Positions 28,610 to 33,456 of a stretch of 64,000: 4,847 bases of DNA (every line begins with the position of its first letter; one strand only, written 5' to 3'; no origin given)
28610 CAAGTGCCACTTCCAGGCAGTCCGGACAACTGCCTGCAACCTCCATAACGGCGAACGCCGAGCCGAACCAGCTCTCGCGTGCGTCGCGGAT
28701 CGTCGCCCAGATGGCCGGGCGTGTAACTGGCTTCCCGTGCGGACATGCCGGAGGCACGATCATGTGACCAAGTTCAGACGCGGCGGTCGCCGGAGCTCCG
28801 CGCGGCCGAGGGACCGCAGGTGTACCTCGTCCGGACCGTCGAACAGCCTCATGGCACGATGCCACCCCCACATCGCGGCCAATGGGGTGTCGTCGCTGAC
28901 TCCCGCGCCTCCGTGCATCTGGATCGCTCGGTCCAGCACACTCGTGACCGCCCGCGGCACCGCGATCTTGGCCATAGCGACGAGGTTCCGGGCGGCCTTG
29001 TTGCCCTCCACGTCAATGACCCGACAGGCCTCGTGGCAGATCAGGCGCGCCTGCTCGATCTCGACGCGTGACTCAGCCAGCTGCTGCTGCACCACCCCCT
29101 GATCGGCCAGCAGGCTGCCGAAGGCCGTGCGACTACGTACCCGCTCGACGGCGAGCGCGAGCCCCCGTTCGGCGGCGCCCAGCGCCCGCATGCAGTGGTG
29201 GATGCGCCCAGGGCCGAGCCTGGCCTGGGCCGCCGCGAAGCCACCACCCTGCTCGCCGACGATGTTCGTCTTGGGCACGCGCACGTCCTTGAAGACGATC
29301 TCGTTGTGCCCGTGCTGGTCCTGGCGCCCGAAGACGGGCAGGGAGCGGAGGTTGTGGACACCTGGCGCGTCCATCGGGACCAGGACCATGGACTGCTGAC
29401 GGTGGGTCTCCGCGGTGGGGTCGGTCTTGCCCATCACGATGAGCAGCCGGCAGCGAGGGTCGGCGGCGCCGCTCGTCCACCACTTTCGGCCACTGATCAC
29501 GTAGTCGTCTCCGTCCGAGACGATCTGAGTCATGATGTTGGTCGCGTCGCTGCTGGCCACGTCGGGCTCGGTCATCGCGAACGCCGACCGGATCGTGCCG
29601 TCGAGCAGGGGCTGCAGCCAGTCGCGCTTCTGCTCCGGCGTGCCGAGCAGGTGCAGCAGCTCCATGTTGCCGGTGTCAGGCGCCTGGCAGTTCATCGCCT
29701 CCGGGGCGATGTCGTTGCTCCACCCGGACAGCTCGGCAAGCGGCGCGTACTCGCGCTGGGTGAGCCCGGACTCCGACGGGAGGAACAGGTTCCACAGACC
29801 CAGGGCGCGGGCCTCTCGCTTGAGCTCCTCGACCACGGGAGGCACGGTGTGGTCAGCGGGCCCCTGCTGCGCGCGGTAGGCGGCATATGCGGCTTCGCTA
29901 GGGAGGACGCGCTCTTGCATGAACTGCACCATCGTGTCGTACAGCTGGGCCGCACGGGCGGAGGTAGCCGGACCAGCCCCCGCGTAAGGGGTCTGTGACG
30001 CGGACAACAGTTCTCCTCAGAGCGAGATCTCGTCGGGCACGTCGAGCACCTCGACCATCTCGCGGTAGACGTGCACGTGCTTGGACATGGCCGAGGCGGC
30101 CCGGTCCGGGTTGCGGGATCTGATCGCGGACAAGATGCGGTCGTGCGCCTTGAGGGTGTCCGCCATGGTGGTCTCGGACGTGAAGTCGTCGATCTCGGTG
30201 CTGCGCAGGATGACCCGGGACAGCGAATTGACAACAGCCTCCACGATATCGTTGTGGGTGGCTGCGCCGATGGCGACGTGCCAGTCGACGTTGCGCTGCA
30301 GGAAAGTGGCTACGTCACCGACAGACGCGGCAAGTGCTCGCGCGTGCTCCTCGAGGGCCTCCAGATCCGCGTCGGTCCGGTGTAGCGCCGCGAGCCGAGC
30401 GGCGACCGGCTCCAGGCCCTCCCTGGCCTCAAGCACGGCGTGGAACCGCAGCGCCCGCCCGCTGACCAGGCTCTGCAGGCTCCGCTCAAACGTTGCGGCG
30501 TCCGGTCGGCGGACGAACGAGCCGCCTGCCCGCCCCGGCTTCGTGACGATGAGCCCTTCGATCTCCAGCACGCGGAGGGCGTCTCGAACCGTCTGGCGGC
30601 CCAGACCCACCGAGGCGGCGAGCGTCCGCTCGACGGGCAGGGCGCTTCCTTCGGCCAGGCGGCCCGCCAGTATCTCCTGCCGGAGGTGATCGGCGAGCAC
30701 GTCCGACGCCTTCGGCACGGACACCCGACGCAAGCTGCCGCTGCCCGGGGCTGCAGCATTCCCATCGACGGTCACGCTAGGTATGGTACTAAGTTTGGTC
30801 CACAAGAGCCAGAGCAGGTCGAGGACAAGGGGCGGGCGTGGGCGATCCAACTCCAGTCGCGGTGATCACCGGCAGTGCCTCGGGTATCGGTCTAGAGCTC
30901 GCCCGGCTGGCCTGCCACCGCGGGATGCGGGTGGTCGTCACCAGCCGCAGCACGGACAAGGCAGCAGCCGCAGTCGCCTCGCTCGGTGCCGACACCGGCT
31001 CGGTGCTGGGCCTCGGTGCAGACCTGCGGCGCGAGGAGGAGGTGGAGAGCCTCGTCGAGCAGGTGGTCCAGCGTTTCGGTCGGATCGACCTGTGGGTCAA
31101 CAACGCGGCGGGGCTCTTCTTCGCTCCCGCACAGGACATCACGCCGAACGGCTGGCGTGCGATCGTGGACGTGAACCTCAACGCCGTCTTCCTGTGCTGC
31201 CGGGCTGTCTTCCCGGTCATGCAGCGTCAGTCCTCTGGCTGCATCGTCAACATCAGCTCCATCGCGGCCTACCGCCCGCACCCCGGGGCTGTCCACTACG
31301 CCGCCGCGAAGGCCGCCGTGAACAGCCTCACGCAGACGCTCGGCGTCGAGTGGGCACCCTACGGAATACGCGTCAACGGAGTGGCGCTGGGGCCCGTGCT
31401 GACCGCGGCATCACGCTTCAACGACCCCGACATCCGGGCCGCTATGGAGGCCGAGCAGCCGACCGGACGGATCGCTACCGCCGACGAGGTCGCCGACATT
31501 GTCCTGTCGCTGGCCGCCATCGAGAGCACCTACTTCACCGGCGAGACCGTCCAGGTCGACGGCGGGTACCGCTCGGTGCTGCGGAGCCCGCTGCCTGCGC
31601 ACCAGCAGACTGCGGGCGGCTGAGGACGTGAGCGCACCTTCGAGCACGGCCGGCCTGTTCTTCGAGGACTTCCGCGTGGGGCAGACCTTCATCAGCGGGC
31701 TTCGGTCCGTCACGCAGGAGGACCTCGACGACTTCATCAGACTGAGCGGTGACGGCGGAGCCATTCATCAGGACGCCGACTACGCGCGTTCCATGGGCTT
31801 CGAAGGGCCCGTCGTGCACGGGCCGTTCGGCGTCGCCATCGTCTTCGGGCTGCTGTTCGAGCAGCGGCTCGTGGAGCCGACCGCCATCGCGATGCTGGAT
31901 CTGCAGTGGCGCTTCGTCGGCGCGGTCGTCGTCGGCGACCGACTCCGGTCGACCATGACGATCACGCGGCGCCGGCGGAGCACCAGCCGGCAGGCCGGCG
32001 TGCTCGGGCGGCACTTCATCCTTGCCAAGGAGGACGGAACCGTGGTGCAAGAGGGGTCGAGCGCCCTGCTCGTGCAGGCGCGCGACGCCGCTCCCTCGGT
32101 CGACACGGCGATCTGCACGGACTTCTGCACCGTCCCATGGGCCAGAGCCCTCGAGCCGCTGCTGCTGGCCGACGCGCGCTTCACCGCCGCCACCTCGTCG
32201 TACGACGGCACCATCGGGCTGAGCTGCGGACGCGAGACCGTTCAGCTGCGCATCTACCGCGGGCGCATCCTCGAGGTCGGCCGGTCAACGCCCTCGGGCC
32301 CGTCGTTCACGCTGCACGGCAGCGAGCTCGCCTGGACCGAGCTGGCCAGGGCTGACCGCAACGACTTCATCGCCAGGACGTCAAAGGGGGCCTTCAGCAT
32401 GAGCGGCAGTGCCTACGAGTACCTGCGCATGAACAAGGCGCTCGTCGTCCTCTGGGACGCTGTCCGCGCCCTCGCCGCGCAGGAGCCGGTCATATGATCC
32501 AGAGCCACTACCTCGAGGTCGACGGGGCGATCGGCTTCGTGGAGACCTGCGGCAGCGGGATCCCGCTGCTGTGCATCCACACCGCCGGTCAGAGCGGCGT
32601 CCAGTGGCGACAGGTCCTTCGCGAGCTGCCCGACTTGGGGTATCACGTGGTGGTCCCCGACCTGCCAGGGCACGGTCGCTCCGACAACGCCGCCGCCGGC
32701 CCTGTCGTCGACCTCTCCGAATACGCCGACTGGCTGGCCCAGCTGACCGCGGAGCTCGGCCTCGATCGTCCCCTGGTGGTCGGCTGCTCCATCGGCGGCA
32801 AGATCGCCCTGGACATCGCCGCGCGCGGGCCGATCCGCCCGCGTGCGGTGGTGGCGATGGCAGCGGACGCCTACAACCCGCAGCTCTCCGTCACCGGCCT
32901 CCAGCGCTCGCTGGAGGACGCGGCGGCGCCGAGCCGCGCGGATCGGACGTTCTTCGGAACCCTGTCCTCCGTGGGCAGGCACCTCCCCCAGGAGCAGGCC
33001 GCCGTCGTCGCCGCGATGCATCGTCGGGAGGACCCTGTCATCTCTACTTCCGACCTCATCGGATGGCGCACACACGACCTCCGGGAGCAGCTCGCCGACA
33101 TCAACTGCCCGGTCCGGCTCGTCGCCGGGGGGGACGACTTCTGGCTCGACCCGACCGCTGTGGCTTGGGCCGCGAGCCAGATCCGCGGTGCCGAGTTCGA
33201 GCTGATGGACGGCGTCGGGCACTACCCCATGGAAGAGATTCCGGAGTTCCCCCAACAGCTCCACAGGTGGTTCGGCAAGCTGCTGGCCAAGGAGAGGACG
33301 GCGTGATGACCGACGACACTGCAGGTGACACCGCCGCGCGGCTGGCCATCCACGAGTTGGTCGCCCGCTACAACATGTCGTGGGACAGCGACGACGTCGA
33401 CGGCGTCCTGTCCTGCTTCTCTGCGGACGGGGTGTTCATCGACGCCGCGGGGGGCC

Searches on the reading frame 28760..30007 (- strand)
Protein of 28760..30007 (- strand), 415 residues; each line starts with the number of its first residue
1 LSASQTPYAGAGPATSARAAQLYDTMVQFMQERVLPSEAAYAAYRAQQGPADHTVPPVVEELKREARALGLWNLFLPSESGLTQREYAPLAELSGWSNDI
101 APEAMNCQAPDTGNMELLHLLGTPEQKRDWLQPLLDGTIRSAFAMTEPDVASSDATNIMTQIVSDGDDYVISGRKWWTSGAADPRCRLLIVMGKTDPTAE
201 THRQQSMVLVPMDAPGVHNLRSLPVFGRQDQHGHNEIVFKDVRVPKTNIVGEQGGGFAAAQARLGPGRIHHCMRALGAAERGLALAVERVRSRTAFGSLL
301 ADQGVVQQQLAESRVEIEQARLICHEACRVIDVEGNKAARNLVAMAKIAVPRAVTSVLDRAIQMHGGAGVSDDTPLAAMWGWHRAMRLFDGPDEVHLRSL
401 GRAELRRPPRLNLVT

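Call 30: search_protein_families(library=pfam, proteins=[window:28760-30007:-], max_evalue=0.001)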
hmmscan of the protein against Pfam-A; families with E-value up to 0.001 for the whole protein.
window:28760-30007:- (415 aa): 4 families
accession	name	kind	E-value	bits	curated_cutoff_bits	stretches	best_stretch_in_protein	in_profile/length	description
PF00441.29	Acyl-CoA_dh_1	-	4.6e-37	127.9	22.4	1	254-403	1-148/150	Acyl-CoA dehydrogenase, C-terminal domain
PF02770.24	Acyl-CoA_dh_M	-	1.3e-19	70.6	33.3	1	142-242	1-97/97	Acyl-CoA dehydrogenase, middle domain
PF08028.16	Acyl-CoA_dh_2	-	3.5e-12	47.2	22.7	1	270-377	2-117/134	Acyl-CoA dehydrogenase, C-terminal domain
PF02771.21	Acyl-CoA_dh_N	-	6.5e-06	26.9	22.9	1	20-137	5-112/113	Acyl-CoA dehydrogenase, N-terminal domain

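Call 55: search_protein_families(library=ncbifam, proteins=[window:28760-30007:-], max_evalue=1e-10)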
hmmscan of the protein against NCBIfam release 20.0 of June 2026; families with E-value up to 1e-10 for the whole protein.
window:28760-30007:- (415 aa): 14 families
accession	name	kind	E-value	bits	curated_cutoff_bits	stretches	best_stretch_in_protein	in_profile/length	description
NF042972.1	AcrlCoAredClosAcrC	equivalog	1.8e-45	155.3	640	1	117-397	96-369/378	acryloyl-CoA reductase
NF008997.0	PRK12341.1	equivalog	2.8e-33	115.5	537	1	115-404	93-376/382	acyl-CoA dehydrogenase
TIGR03207.1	cyc_hxne_CoA_dh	equivalog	9.3e-32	110.2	575.35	1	119-373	94-341/372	cyclohexanecarboxyl-CoA dehydrogenase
NF043006.1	CyhCrbnylCoADH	equivalog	2.7e-31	108.9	650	1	69-396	47-367/380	cyclohexane-1-carbonyl-CoA dehydrogenase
NF045552.1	GlutCoADH_Des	equivalog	4.5e-31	108.4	470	1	118-380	99-355/387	glutaryl-CoA dehydrogenase Acd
NF045652.1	ProlPCPDhRedW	equivalog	1.5e-30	106.3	650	1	121-402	98-371/376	L-prolyl-[peptidyl-carrier protein] dehydrogenase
NF042439.1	SulpropCoADesulf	equivalog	2.6e-29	102.2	600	1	113-389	81-352/379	3-sulfinopropanoyl-CoA desulfinase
NF053553.1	prodigi_MBC_PigA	equivalog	5.6e-28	98.1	500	1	121-395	103-370/381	prodigiosin MBC biosynthesis dehydrogenase PigA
NF058590.1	AcCoDHFadEBacil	equivalog_domain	3e-25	88.8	600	1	120-395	116-401/586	acyl-CoA dehydrogenase FadE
NF002885.1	PRK03354.1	equivalog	6.2e-25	88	540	1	68-406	48-375/378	crotonobetainyl-CoA dehydrogenase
TIGR03203.1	pimD_small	equivalog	7.9e-22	77.9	652.7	1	119-372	98-344/378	pimeloyl-CoA dehydrogenase small subunit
TIGR04022.1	sulfur_SfnB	equivalog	1.2e-18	67.2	430.9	1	59-357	36-326/391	SfnB family sulfur acquisition oxidoreductase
NF052270.1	Staph_DH_FadE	equivalog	3e-15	55.9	600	1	120-402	119-391/400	acyl-CoA dehydrogenase FadE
TIGR03204.1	pimC_large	equivalog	6e-15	55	623.85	1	119-319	101-293/395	pimeloyl-CoA dehydrogenase large subunit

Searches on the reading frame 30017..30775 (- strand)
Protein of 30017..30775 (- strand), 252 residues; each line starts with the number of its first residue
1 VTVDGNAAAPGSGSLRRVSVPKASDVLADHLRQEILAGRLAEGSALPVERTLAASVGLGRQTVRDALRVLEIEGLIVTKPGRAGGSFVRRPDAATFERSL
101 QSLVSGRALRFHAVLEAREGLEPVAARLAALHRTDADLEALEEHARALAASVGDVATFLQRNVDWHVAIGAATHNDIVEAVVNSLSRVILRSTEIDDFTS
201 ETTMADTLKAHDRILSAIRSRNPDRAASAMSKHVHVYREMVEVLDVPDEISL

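Call 55: search_protein_families(library=ncbifam, proteins=[window:30017-30775:-], max_evalue=1e-10)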
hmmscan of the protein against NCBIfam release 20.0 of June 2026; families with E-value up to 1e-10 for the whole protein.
window:30017-30775:- (252 aa): 10 families
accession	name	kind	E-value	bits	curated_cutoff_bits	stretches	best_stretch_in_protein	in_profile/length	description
NF003011.0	PRK03837.1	subfamily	3.1e-31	108.8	260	1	17-238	8-230/241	transcriptional regulator NanR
NF007001.0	PRK09464.1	equivalog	8e-29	101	330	1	16-240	4-231/254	pyruvate dehydrogenase complex transcriptional repressor PdhR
NF007741.0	PRK10421.1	equivalog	1.3e-26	93.5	311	1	22-245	7-237/262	transcriptional regulator LldR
NF007442.0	PRK09990.1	equivalog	1.1e-24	87.2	301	1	22-241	10-235/256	transcriptional regulator GlcC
NF008571.0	PRK11523.1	equivalog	2.9e-14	53.1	396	1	26-240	12-224/258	transcriptional regulator ExuR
TIGR03338.1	phnR_burk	equivalog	1.7e-13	50.7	271.5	1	26-236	15-208/212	phosphonate utilization associated transcriptional regulator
NF007588.0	PRK10225.1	equivalog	2.9e-13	49.7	442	1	29-244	16-235/257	Uxu operon transcriptional regulator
NF052290.2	MocR_like_YczR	exception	6.7e-12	44.8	487.4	1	21-127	18-124/458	MocR-like transcription factor YczR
NF052441.1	TransRegRv0792c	equivalog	1.8e-11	43.8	400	1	15-92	10-84/260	Rv0792c family HTH-type transcriptional regulator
NF052282.1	PLP_TF_PdxR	equivalog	7.9e-11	41.7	320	1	27-96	6-73/448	MocR-like pyridoxine biosynthesis transcription factor PdxR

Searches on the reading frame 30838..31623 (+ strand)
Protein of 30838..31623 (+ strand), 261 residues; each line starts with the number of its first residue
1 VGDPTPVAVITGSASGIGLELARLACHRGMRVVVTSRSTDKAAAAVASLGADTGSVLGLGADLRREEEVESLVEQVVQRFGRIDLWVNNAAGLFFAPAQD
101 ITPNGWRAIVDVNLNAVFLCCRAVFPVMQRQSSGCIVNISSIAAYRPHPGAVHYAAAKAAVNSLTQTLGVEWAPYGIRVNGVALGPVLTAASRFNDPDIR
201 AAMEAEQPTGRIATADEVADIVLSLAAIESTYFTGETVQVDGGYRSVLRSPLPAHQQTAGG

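Call 55: search_protein_families(library=ncbifam, proteins=[window:30838-31623:+], max_evalue=1e-10)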
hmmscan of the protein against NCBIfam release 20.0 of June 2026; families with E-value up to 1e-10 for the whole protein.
window:30838-31623:+ (261 aa): 217 families (the best 25 are shown)
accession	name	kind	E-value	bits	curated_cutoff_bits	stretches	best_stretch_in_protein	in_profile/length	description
NF005559.1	PRK07231.1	subfamily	4.5e-59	199.9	215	1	7-244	6-247/249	glucose 1-dehydrogenase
NF004791.0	PRK06138.1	equivalog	6.8e-57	192.6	312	1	7-244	7-249/252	SDR family oxidoreductase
NF004198.0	PRK05653.1-3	equivalog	2.6e-56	190.9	296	1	7-244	9-246/248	3-oxoacyl-ACP reductase FabG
NF005893.0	PRK07856.1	equivalog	1.2e-55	188.6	255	1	7-243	11-240/255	SDR family oxidoreductase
NF005811.0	PRK07677.1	equivalog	2.1e-55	188.1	318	1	7-244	5-247/254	2,4-dienoyl-CoA reductase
NF009466.0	PRK12826.1-2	subfamily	1.1e-54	185.6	222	1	7-244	5-244/248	3-oxoacyl-ACP reductase FabG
NF005752.0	PRK07576.1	subfamily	1.3e-53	182.1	321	1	8-245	12-251/271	SDR family oxidoreductase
NF005309.0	PRK06841.1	subfamily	2.2e-52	178.1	286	1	7-244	17-252/255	GolD/DthD family dehydrogenase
NF009468.0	PRK12826.1-4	equivalog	7.7e-52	176.5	318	1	7-243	9-246/256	SDR family oxidoreductase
NF052558.1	MBtsdlDhBudC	equivalog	8e-52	176.3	270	1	7-245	5-242/250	meso-2,3-butanediol dehydrogenase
NF004818.0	PRK06172.1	equivalog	1.2e-50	172.3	336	1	7-245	9-251/253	SDR family oxidoreductase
NF009384.0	PRK12743.1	equivalog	5.8e-50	169.9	264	1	6-245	7-248/258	SDR family oxidoreductase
TIGR01830.1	3oxo_ACP_reduc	equivalog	6.4e-50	170.1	297.75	1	8-243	1-237/239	3-oxoacyl-[acyl-carrier-protein] reductase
NF005469.0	PRK07063.1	equivalog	1e-49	169.5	306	1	7-248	9-257/260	SDR family oxidoreductase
NF006493.1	PRK08936.1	subfamily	1.6e-49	168.6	420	1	7-244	9-250/261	glucose-1-dehydrogenase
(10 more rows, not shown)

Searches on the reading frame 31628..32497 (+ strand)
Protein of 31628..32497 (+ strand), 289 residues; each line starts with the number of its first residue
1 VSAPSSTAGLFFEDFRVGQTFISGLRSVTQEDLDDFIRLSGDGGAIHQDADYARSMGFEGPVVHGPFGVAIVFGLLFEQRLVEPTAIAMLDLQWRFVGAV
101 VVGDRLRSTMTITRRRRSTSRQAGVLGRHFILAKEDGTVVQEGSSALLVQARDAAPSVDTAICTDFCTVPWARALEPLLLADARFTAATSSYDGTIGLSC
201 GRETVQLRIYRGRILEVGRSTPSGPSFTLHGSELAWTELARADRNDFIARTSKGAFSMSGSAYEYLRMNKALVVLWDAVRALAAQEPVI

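Call 55: search_protein_families(library=ncbifam, proteins=[window:31628-32497:+], max_evalue=1e-10)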
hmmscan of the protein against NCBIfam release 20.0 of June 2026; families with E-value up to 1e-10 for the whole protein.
window:31628-32497:+ (289 aa): 2 families
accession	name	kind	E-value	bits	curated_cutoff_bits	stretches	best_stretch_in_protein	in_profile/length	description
TIGR02278.1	PaaN-DH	equivalog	8.8e-11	40.7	562.8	0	12-140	525-653/664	phenylacetic acid degradation bifunctional protein PaaZ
NF006045.0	PRK08190.1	subfamily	9.3e-11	41.2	282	0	11-147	10-139/467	bifunctional enoyl-CoA hydratase/phosphate acetyltransferase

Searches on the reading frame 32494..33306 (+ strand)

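Call 55: search_protein_families(library=ncbifam, proteins=[window:32494-33306:+], max_evalue=1e-10)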
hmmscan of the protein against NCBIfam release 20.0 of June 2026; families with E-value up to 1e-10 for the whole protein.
window:32494-33306:+ (270 aa): 10 families
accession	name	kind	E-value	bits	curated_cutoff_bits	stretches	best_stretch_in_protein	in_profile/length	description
TIGR03056.1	bchO_mg_che_rel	equivalog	1.8e-23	83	172.55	1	14-124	18-128/278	alpha/beta fold hydrolase BchO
NF051488.1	bifunc_PcaDC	exception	3.5e-22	79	390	1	24-252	14-241/375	bifunctional 3-oxoadipate enol-lactonase/4-carboxymuconolactone decarboxylase PcaDC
TIGR02427.1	protocat_pcaD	equivalog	4.1e-19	69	255.85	1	28-253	19-242/251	3-oxoadipate enol-lactonase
NF011457.0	PRK14875.1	equivalog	8.3e-18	64.5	307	1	17-256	126-365/372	acetoin dehydrogenase dihydrolipoyllysine-residue acetyltransferase subunit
NF002938.0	PRK03592.1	equivalog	9.4e-16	58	241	1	4-128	12-133/298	haloalkane dehalogenase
NF051487.1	bifunc_PcaCD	exception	2.3e-14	53.3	430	1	25-257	175-408/413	bifunctional 4-carboxymuconolactone decarboxylase/3-oxoadipate enol-lactonase PcaCD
TIGR03695.1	menH_SHCHC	equivalog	3.9e-14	52.7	208.55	1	24-117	4-97/252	2-succinyl-6-hydroxy-2,4-cyclohexadiene-1-carboxylate synthase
TIGR01738.1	bioH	equivalog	4.9e-14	52.5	206.95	0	25-126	7-100/245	pimeloyl-ACP methyl ester esterase BioH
NF050089.1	i_nPHAscl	equivalog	8.5e-14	51.3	300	1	10-122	6-115/288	intracellular short-chain-length polyhydroxyalkanoate depolymerase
NF002043.0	PRK00870.1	subfamily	9.2e-11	41.7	265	0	20-123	44-147/302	haloalkane dehalogenase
